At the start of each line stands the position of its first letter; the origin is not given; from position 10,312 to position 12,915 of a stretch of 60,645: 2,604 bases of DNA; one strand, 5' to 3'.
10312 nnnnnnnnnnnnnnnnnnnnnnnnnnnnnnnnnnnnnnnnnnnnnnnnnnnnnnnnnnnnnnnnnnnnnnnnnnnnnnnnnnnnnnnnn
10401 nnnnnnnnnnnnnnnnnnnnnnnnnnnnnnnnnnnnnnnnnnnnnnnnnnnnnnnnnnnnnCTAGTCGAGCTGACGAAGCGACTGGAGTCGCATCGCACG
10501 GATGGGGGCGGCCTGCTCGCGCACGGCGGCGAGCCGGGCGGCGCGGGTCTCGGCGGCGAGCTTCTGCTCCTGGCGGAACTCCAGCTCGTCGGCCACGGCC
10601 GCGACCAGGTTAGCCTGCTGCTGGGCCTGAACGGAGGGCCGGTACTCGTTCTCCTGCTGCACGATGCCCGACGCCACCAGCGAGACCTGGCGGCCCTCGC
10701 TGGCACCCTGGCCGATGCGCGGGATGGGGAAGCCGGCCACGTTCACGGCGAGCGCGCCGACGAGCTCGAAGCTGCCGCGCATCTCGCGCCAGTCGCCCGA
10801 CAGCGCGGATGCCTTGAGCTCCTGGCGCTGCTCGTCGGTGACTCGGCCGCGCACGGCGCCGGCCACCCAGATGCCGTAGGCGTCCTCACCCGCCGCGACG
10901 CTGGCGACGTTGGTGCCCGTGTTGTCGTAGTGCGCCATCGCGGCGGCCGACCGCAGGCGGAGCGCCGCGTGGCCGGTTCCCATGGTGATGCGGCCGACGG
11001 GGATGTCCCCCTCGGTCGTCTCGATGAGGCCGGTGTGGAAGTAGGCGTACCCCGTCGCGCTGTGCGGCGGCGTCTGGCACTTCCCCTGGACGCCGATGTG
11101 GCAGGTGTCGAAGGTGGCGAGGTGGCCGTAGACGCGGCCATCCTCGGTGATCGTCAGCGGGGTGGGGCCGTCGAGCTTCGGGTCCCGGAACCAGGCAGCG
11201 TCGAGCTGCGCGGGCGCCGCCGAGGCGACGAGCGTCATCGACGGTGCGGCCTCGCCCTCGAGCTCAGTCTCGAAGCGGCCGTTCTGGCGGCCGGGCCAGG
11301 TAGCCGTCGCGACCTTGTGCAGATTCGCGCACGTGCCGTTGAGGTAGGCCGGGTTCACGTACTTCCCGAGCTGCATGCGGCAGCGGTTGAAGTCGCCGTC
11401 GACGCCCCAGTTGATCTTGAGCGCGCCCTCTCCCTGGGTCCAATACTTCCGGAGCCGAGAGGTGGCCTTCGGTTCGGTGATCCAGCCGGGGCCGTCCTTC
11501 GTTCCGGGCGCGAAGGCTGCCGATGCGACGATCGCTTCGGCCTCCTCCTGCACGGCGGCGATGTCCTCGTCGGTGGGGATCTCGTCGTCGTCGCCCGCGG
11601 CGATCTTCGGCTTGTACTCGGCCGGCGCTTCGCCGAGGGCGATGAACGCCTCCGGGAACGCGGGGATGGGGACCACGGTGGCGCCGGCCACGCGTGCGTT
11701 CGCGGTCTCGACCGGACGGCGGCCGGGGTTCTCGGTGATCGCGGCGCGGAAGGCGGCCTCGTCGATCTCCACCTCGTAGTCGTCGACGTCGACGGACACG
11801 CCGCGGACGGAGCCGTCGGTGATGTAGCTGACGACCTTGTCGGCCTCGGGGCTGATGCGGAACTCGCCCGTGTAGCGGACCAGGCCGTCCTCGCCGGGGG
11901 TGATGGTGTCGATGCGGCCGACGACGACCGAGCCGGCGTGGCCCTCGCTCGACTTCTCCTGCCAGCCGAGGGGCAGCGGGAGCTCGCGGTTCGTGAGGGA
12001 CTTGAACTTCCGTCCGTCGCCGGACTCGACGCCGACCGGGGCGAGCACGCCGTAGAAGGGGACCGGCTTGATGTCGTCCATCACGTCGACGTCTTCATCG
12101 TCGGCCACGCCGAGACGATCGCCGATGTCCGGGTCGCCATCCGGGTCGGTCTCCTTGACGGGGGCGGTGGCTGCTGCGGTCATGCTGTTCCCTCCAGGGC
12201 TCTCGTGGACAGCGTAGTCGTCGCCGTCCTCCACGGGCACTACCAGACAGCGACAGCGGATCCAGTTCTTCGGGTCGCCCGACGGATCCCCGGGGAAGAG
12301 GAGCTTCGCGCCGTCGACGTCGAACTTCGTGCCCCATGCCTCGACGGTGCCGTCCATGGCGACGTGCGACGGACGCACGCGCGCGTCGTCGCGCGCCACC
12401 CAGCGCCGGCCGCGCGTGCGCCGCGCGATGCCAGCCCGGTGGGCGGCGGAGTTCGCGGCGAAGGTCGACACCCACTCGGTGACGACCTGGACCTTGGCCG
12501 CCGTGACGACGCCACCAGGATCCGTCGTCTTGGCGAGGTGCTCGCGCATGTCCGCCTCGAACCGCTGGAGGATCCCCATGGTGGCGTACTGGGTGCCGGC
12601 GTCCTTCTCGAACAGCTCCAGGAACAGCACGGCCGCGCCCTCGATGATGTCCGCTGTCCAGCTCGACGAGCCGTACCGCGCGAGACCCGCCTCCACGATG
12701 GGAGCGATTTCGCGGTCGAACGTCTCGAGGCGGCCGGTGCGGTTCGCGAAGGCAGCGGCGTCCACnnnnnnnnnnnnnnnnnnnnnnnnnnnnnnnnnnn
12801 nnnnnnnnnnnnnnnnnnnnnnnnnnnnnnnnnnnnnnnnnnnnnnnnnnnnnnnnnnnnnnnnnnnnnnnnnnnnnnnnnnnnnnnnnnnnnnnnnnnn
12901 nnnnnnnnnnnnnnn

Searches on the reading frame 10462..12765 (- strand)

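Call 9: search_protein_families(library=pfam, proteins=[window:10462-12765:-], max_evalue=0.01)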
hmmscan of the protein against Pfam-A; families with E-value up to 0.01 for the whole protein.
window:10462-12765:- (767 aa): 1 family
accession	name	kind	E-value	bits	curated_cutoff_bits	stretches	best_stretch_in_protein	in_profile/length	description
PF04233.19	Phage_Mu_F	-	8.2e-06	27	29.6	1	77-175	20-111/112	Phage Mu protein F like protein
